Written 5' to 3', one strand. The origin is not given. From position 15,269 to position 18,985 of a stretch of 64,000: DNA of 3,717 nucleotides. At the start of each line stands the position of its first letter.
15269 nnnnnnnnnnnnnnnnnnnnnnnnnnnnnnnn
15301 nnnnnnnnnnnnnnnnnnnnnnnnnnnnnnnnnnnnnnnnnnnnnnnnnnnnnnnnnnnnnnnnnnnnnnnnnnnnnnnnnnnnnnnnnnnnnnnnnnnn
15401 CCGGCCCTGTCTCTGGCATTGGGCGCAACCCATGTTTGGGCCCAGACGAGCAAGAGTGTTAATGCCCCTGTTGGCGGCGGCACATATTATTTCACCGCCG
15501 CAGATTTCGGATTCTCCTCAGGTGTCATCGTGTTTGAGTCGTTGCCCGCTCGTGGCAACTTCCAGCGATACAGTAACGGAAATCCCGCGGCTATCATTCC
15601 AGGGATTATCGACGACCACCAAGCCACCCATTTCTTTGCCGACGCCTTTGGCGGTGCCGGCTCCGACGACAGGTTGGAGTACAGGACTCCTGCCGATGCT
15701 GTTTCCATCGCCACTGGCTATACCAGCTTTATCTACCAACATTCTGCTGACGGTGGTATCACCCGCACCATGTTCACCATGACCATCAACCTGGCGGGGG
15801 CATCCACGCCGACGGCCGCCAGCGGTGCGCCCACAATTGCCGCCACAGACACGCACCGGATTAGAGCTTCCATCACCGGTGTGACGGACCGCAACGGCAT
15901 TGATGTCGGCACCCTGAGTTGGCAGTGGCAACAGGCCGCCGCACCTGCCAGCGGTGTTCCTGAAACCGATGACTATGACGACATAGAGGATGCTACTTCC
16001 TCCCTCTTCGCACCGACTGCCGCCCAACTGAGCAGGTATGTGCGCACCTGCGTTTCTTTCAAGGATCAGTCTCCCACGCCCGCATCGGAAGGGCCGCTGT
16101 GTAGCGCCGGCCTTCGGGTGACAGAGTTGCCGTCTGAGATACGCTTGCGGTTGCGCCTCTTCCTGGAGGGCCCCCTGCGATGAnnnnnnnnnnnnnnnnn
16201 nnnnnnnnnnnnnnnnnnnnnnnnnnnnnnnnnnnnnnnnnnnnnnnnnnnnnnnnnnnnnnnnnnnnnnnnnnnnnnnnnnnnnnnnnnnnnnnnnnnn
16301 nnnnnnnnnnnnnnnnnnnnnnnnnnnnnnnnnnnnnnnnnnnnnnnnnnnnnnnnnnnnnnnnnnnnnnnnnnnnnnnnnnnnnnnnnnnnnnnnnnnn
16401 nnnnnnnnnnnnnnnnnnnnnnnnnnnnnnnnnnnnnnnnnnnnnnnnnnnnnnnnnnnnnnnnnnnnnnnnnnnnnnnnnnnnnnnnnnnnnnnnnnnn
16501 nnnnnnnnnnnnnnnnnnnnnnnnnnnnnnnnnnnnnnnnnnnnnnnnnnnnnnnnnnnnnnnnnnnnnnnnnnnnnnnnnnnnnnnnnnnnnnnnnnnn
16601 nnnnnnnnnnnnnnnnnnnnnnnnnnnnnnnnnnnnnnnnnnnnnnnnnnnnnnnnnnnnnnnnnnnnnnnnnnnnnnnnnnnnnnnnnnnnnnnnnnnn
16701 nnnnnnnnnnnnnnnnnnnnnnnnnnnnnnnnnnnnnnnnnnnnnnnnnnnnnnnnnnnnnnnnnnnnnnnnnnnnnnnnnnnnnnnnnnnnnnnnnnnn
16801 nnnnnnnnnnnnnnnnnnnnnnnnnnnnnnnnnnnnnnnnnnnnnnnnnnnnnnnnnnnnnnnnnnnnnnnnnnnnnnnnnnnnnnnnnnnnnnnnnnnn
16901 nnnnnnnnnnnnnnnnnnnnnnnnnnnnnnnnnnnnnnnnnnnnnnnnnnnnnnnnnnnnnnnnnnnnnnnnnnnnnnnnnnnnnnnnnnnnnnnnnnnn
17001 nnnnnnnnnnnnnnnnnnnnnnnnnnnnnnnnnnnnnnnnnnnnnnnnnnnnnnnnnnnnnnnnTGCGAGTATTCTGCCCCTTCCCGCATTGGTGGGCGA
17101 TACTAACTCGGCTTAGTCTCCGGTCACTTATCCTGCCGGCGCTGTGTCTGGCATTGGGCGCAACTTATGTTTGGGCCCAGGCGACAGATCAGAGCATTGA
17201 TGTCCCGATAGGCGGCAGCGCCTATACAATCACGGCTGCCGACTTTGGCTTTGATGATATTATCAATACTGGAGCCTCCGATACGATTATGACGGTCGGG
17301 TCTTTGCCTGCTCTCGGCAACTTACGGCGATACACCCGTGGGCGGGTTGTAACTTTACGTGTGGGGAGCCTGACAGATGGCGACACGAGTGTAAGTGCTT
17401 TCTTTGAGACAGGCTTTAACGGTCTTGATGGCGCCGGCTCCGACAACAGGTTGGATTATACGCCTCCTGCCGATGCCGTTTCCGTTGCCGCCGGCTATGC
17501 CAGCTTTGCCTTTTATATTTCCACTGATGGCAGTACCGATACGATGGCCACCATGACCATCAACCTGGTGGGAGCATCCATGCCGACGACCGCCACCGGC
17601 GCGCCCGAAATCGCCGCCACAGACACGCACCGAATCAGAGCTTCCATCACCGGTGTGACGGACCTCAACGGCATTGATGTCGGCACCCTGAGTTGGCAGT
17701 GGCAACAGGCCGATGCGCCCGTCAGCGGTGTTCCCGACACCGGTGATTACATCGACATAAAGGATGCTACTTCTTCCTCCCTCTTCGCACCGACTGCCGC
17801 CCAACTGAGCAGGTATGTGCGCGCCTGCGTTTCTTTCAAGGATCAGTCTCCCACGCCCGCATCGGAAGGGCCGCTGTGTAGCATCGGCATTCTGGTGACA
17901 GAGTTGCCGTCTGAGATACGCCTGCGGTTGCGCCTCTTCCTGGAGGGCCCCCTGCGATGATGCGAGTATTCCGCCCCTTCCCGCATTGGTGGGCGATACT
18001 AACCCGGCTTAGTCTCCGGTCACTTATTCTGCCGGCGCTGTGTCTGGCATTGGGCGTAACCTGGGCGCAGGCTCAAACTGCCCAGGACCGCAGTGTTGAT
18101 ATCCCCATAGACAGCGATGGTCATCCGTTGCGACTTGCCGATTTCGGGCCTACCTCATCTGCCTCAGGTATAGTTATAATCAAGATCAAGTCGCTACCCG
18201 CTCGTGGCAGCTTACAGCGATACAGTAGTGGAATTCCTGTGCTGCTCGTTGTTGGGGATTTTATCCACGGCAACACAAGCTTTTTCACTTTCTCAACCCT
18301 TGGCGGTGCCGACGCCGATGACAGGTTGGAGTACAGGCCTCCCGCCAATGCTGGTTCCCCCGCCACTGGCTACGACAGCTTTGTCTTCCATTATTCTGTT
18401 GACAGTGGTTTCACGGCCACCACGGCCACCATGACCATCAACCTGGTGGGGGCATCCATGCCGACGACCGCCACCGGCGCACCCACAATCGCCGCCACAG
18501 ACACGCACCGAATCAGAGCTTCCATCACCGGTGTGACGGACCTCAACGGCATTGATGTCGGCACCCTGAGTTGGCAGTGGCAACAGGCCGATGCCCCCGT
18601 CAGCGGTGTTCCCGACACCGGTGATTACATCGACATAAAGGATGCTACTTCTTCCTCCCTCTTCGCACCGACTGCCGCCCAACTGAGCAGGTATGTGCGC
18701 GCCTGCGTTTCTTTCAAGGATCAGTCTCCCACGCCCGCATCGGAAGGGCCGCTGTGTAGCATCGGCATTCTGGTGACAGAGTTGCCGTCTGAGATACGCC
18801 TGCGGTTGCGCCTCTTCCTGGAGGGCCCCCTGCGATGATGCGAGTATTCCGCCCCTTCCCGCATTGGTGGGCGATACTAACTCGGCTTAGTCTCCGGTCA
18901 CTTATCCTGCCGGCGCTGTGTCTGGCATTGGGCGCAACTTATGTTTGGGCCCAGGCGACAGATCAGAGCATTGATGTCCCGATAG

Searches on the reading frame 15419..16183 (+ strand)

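Call 7: search_protein_families(library=ncbifam, proteins=[window:15419-16183:+], max_evalue=1)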
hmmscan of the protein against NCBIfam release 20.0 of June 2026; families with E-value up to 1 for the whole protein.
window:15419-16183:+ (254 aa): 1 family
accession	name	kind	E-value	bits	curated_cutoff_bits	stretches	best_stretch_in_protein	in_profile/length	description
NF045938.1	MAG3960_fam_LP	equivalog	0.032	13.1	100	1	180-216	103-138/496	MAG3960 family lipoprotein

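Call 8: search_protein_families(library=pfam, proteins=[window:15419-16183:+], max_evalue=1)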
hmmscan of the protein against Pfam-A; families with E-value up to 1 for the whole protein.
window:15419-16183:+ (254 aa): 0 families

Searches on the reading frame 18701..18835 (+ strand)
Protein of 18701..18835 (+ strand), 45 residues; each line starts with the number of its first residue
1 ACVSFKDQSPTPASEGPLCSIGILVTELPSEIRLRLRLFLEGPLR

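Call 62: find_homologous_proteins(query=A4, max_evalue=1)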
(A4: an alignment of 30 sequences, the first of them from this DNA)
Query A4 (30 sequences) (45 aa, profile of the alignment): 3 proteins with E <= 1 among 201 candidates.
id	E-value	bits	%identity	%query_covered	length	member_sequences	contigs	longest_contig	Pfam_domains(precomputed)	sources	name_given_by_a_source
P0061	8.0e-6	44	43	98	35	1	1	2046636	-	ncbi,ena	-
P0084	1.5e-5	43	74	42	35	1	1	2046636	-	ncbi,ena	-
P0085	3.1e-2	33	80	33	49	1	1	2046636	-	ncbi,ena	-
